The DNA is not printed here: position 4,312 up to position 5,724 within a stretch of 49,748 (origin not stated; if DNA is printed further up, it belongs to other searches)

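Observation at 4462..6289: AT-rich two-gene cassette (DUF262 ParB/GmrSD-N-like protein + HEPN R-x4-H protein) inserted directly after lepA: a candidate uncharacterised defence module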

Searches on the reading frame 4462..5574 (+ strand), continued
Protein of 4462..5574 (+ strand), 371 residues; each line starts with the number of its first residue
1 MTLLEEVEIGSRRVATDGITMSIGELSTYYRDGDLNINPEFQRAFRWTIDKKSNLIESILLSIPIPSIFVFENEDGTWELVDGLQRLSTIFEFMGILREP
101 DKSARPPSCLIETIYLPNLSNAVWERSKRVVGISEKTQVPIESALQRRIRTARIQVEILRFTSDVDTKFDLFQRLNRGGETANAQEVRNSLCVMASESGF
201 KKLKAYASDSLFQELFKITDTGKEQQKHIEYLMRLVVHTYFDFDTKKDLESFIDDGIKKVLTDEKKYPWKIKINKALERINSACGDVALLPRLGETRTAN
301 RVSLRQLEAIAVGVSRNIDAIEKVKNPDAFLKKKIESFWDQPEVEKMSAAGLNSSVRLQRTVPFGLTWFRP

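Call 36: search_dna_similar(query=window:4462-5574:+, collection=phages, mode=protein, max_rows=25)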
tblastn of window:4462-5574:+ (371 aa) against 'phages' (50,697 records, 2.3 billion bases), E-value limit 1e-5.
Records with a match: 5; places in all: 5; records where one place covers at least 80% of the query: 0.
Best place of each record, by identity: <60% 5.
By first word of the organism name: Vibrio 3; Terrisporobacter 1; Ralstonia 1.
By host as written in the record: Terrisporobacter sp. COM 1; Vibrio cyclitrophicus 10N.286.55.C7 1; Vibrio cyclitrophicus 10N.286.55.A5 1; Vibrio cyclitrophicus 10N.286.55.E8 1; Ralstonia solanacearum S718 1.
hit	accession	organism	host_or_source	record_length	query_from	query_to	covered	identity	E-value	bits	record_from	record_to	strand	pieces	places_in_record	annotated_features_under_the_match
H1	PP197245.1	Terrisporobacter phage TVCOM_ph1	Terrisporobacter sp. COM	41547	8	264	69%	36.0%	2e-35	143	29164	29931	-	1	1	hypothetical protein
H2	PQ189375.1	Vibrio phage 10N.286.55.C7_PE004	Vibrio cyclitrophicus 10N.286.55.C7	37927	10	259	67%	28.7%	8e-8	60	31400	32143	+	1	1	hypothetical protein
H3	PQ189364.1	Vibrio phage 10N.286.55.A5_PE003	Vibrio cyclitrophicus 10N.286.55.A5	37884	10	259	67%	28.1%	3e-8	62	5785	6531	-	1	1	hypothetical protein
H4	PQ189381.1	Vibrio phage 10N.286.55.E8_PE004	Vibrio cyclitrophicus 10N.286.55.E8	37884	10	259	67%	27.8%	2e-8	62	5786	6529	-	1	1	hypothetical protein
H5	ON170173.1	Ralstonia phage YO101_3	Ralstonia solanacearum S718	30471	35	191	42%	35.2%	8e-7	57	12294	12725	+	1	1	record has no annotation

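Call 37: find_encoding_contigs(protein=P0019, flank=4000, max_places=2)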
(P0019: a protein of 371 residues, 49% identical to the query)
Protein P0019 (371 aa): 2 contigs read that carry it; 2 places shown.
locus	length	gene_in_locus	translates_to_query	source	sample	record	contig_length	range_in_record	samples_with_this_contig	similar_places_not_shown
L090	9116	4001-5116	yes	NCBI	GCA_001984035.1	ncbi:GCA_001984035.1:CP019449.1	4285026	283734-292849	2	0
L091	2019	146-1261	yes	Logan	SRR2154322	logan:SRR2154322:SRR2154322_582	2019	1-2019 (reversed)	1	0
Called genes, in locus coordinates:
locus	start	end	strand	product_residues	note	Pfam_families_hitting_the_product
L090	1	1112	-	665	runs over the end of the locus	PF11902:DUF3422 (faint)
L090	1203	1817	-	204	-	PF00583:Acetyltransf_1, PF13673:Acetyltransf_10 (faint), PF13508:Acetyltransf_7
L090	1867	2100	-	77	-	-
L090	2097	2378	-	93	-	-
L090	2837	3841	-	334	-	-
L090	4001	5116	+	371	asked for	PF03235:GmrSD_N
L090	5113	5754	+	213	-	PF18737:HEPN_MAE_28990, PF18735:HEPN_RiboL-PSP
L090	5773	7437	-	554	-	PF00682:HMGL-like, PF22615:IPMS_D2, PF08502:LeuA_dimer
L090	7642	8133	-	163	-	PF00581:Rhodanese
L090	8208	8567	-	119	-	-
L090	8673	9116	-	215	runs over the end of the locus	PF04264:YceI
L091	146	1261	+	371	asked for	PF03235:GmrSD_N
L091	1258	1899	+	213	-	PF18737:HEPN_MAE_28990, PF18735:HEPN_RiboL-PSP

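Call 38: find_encoding_contigs(protein=P0111, flank=4000, max_places=2)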
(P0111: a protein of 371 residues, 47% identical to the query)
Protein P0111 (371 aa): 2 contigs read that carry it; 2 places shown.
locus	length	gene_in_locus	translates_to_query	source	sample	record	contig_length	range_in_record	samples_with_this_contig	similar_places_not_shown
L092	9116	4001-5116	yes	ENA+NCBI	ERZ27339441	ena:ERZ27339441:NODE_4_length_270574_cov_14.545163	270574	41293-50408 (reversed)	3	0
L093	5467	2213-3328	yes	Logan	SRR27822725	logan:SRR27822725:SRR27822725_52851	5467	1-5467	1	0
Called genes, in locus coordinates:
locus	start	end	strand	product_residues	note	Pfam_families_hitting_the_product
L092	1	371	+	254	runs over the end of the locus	PF02167:Cytochrom_C1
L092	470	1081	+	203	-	PF02798:GST_N, PF13417:GST_N_3, PF22441:CLIC-like_N, PF13409:GST_N_2, PF00043:GST_C, PF13410:GST_C_2 (weak)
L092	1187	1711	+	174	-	PF04386:SspB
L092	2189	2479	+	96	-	-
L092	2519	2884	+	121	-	PF14384:BrnA_antitoxin (weak), PF12441:CopG_antitoxin (weak)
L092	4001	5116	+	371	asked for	PF03235:GmrSD_N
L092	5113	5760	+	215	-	PF18737:HEPN_MAE_28990, PF18735:HEPN_RiboL-PSP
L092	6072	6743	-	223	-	-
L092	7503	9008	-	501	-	PF02743:dCache_1, PF22588:dCache_1_like, PF00990:GGDEF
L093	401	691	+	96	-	-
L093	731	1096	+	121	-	PF14384:BrnA_antitoxin (weak), PF12441:CopG_antitoxin (weak)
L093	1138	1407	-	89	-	PF00589:Phage_integrase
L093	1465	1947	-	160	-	-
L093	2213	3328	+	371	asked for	PF03235:GmrSD_N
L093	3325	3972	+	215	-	PF18737:HEPN_MAE_28990, PF18735:HEPN_RiboL-PSP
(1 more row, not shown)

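Call 39: find_encoding_contigs(protein=P0020, flank=4000, max_places=2)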
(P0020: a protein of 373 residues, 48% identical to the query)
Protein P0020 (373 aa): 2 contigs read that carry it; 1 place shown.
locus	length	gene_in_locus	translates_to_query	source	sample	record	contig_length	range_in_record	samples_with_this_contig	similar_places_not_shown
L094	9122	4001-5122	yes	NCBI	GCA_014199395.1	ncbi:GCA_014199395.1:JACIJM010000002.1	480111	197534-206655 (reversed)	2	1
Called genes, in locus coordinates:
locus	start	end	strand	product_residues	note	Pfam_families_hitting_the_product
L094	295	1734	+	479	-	PF20172:DUF6538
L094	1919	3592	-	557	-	PF13304:AAA_21, PF13175:AAA_15, PF20469:OLD-like_TOPRIM (weak)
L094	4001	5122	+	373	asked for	PF03235:GmrSD_N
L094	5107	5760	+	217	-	PF18737:HEPN_MAE_28990, PF18735:HEPN_RiboL-PSP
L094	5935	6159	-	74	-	-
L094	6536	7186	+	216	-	-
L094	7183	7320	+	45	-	-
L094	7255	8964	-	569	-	PF01076:Mob_Pre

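Call 40: find_encoding_contigs(protein=P0012, flank=4000, max_places=2)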
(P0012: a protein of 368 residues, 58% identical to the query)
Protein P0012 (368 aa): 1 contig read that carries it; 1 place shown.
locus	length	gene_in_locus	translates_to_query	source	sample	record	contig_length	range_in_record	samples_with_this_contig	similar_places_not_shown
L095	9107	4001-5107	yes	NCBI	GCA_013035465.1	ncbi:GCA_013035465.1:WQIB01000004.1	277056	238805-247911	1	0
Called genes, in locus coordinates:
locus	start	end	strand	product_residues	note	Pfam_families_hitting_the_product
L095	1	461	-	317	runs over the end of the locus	PF00126:HTH_1, PF03466:LysR_substrate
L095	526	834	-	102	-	-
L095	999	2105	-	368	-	-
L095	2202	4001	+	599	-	PF00009:GTP_EFTU, PF03144:GTP_EFTU_D2, PF14492:EFG_III (weak), PF00679:EFG_C, PF06421:LepA_C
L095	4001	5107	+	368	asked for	PF03235:GmrSD_N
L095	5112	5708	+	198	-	PF18737:HEPN_MAE_28990, PF18735:HEPN_RiboL-PSP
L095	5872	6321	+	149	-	-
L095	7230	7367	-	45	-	PF08085:Entericidin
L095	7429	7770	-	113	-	PF01022:HTH_5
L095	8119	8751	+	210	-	PF00574:CLP_protease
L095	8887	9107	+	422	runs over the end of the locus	PF06689:zf-C4_ClpX, PF01078:Mg_chelatase (faint), PF05496:RuvB_N (faint), PF00004:AAA, PF07724:AAA_2, PF07728:AAA_5 (weak), PF13401:AAA_22 (faint), PF10431:ClpB_D2-small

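Call 57: search_dna_similar(query=window:4462-5574:+, collection=plasmids, mode=protein, max_rows=40, rows=spread)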
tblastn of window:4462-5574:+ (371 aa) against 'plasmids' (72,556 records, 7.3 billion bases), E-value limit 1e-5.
Records with a match: 23; places in all: 23; records where one place covers at least 80% of the query: 8.
Best place of each record, by identity: <60% 23.
By first word of the organism name: Psychrobacter 3; Roseomonas 3; Corynebacterium 2; Photobacterium 2; Burkholderia 2; Bacillus 1; Leptospira 1; Paraburkholderia 1; Enterobacter 1; Methylobacterium 1; and 6 more.
By predicted mobility (MOB-suite, as given by PLSDB): non-mobilizable 17; mobilizable 5; conjugative 1.
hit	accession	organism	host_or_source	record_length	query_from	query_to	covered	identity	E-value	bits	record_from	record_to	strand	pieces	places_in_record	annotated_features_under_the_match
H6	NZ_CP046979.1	Corynebacterium atrinae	Atrina pectinata,pure ...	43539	1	365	98%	35.4%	1e-42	165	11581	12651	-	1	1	DUF262 domain-containing protein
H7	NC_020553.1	Corynebacterium callunae DSM 20147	-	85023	1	365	98%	34.3%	7e-39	154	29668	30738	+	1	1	DUF262 domain-containing protein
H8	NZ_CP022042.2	Psychrobacter cryohalolentis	Environment,permafrost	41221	3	315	84%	36.8%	1e-41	162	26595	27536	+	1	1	DUF262 domain-containing protein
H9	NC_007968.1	Psychrobacter cryohalolentis K5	-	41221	3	315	84%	36.8%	1e-41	162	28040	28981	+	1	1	DUF262 domain-containing protein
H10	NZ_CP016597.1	Bacillus cereus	cell culture,Korean fermented food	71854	1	323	87%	34.6%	3e-45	173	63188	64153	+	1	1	DUF262 domain-containing protein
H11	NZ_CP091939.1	Leptospira noguchii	Bos taurus,Cell culture,urine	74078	16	369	95%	31.2%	6e-34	140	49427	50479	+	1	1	hypothetical protein | DUF262 domain-containing protein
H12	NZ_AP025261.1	Paraburkholderia terrae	-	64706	1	369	99%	27.1%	2e-29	127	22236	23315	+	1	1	DUF262 domain-containing protein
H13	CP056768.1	Enterobacter cloacae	culture,Wastewater influent sample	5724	3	237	63%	41.3%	1e-33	139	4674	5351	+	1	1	none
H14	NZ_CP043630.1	Methylobacterium aquaticum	Prosopis cineraria,pure bacterial ...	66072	5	315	84%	26.4%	1e-12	77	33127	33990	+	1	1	DUF262 domain-containing protein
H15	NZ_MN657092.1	Psychrobacter sp.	-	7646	11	265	69%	29.8%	1e-7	61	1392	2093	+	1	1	DUF262 domain-containing protein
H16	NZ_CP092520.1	Cetobacterium somerae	Danio rerio,tissue sample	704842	1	204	55%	34.8%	7e-21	101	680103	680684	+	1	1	DUF262 domain-containing protein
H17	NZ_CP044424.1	Paracoccus pantotrophus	cell culture,denitrifying, ...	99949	31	260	62%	30.6%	8e-13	77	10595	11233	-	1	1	DUF262 domain-containing protein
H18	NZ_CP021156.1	Photobacterium damselae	Neophocaena asiaeorientalis,Single ...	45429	22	289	72%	25.9%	2e-9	67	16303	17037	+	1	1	DUF262 domain-containing protein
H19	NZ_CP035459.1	Photobacterium damselae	Neophocaena asiaeorientalis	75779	22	289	72%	25.9%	2e-9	67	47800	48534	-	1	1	DUF262 domain-containing protein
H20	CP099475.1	Roseomonas mucosa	Human skin,single cell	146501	3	196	52%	34.8%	2e-19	97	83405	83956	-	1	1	DUF262 domain-containing protein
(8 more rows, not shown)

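Call 58: get_annotated_region(hit=H13, flank=3000)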
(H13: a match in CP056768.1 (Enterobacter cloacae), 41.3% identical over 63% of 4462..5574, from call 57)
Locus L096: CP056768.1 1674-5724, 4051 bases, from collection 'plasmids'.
description: Enterobacter cloacae strain RHBSTW-00675 plasmid pRHBSTW-00675_3, complete sequence
organism: Enterobacter cloacae (NCBI taxid 550)
taxonomy: Bacteria; Pseudomonadota; Gammaproteobacteria; Enterobacterales; Enterobacteriaceae; Enterobacter; Enterobacter cloacae
host: -; source: culture,Wastewater influent sample; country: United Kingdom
typing (MOB-suite, as given by PLSDB): mobilizable; replicon Col(Ye4449); relaxase MOBP
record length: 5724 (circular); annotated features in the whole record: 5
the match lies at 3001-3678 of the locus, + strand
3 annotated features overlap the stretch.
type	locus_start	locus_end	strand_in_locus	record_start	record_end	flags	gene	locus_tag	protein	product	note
CDS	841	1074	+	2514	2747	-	mbeD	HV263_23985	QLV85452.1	MbeD family mobilization/exclusion protein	-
CDS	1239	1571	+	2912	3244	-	-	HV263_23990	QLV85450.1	type II toxin-antitoxin system RelE/ParE family toxin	-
CDS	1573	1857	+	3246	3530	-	-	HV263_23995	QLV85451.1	helix-turn-helix domain-containing protein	-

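Call 59: get_annotated_region(hit=H10, flank=3000)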
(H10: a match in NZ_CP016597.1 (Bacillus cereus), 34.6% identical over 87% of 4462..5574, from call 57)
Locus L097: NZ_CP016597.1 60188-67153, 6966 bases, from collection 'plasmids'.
description: Bacillus cereus strain K8 plasmid pBCK802, complete sequence
organism: Bacillus cereus (NCBI taxid 1396)
taxonomy: Bacteria; Bacillota; Bacilli; Bacillales; Bacillaceae; Bacillus; Bacillus cereus
host: -; source: cell culture,Korean fermented food; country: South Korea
typing (MOB-suite, as given by PLSDB): non-mobilizable; replicon rep_cluster_1520,rep_cluster_1698
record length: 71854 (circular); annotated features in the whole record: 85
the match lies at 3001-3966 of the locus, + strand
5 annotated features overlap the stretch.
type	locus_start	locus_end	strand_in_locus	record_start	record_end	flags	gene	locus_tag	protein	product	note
CDS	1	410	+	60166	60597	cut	-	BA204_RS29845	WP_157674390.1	GIY-YIG nuclease family protein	-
CDS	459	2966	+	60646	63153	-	-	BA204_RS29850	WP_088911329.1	BsuBI/PstI family type II restriction endonuclease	GO:0009307 - DNA restriction-modification system [Evidence IEA]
CDS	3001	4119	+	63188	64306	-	-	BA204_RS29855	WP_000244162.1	DUF262 domain-containing protein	-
CDS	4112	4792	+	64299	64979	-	-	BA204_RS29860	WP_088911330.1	MAE_28990/MAE_18760 family HEPN-like nuclease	-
CDS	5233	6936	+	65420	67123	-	-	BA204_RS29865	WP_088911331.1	AAA family ATPase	-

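Call 60: get_annotated_region(hit=H6, flank=3000)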
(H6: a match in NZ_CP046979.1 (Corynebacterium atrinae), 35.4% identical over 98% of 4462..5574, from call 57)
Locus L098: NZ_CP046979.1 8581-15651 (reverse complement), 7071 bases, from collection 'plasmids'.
description: Corynebacterium atrinae strain JCM 19266 plasmid pJCM19266b, complete sequence
organism: Corynebacterium atrinae (NCBI taxid 1336740)
taxonomy: Bacteria; Actinomycetota; Actinomycetes; Mycobacteriales; Corynebacteriaceae; Corynebacterium; Corynebacterium atrinae
host: -; source: Atrina pectinata,pure culture,gastrointestinal tract; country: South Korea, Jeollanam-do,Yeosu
typing (MOB-suite, as given by PLSDB): non-mobilizable
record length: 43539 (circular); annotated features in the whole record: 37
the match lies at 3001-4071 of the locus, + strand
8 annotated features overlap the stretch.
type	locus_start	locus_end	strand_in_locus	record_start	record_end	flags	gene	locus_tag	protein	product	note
CDS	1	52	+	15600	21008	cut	-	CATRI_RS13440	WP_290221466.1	SNF2-related protein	-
CDS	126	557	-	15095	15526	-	-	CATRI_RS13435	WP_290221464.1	MepB family protein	-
CDS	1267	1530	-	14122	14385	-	-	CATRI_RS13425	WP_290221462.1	hypothetical protein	-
CDS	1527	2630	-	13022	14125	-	-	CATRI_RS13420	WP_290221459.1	recombinase family protein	GO:0006310 - DNA recombination [Evidence IEA]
CDS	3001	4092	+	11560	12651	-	-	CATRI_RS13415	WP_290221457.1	DUF262 domain-containing protein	-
CDS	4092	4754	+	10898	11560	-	-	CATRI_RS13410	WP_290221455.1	MAE_28990/MAE_18760 family HEPN-like nuclease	-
CDS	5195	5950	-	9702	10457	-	-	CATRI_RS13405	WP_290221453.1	PaeR7I family type II restriction endonuclease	GO:0009307 - DNA restriction-modification system [Evidence IEA]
CDS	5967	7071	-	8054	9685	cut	-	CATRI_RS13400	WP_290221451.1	N-6 DNA methylase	GO:0006306 - DNA methylation [Evidence IEA]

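Call 61: get_annotated_region(hit=H8, flank=3000)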
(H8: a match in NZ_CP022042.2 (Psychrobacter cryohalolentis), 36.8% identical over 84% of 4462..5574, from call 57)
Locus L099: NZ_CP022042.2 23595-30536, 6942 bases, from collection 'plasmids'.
description: Psychrobacter cryohalolentis strain FDAARGOS_308 plasmid unnamed1, complete sequence
organism: Psychrobacter cryohalolentis (NCBI taxid 330922)
taxonomy: Bacteria; Pseudomonadota; Gammaproteobacteria; Moraxellales; Moraxellaceae; Psychrobacter; Psychrobacter cryohalolentis
host: -; source: Environment,permafrost; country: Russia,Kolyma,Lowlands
typing (MOB-suite, as given by PLSDB): non-mobilizable; replicon rep_cluster_1403
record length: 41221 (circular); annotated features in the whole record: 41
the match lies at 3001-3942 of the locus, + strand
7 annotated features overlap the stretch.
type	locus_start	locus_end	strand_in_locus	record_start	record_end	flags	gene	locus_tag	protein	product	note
CDS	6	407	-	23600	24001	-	-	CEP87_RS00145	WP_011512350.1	hypothetical protein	-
CDS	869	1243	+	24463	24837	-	-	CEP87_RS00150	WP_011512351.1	hypothetical protein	-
CDS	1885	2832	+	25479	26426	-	repM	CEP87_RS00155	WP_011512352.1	replication initiation protein RepM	GO:0006270 - DNA replication initiation [Evidence IEA]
CDS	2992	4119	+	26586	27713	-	-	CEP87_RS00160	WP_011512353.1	DUF262 domain-containing protein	-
CDS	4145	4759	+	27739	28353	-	-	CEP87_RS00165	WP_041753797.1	MAE_28990/MAE_18760 family HEPN-like nuclease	-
CDS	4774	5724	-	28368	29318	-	-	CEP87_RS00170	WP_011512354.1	BsuBI/PstI family type II restriction endonuclease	GO:0009307 - DNA restriction-modification system [Evidence IEA]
CDS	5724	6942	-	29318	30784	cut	-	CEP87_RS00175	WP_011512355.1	Eco57I restriction-modification methylase domain-containing protein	GO:0006304 - DNA modification [Evidence IEA]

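Call 63: predict_structure(alignment_id=A2)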
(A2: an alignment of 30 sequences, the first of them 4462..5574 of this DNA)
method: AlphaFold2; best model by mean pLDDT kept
length: 371 residues; sequences in the alignment: 30
mean_pLDDT: 88.3   pTM: 0.78
mean pLDDT of the five models: 88.3, 86.3, 85.7, 85.4, 84.0
residues with pLDDT >= 90: 213; 70-90: 133; 50-70: 23; < 50: 2
segments of 3 or more residues with pLDDT < 50: none
pLDDT, mean of each block of 10 residues (from residue 1): 84 86 97 89 81 96 93 88 90 92 89 96 96 95 97 92 75 69 75 89 94 90 87 94 87 92 93 96 89 64 80 97 96 92 78 77 92 92
secondary structure, 60 per line:
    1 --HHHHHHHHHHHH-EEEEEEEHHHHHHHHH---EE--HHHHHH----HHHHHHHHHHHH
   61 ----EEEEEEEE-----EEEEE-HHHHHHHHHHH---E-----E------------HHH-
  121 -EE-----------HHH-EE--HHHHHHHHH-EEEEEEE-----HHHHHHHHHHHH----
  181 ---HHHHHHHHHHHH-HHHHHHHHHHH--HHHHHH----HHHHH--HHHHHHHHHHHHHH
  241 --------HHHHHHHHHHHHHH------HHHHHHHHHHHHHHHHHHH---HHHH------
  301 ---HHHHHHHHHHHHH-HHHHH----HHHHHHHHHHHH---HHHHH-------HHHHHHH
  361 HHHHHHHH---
elements in order: H3-14 E16-22 H23-31 H39-44 H49-60 E65-72 E78-82 H84-94 H143-151 E153-159 H165-176 H184-195 H197-207 H210-215 H220-224 H227-240 H249-262 H269-287 H291-294 H304-316 H318-322 H327-338 H342-346 H354-368
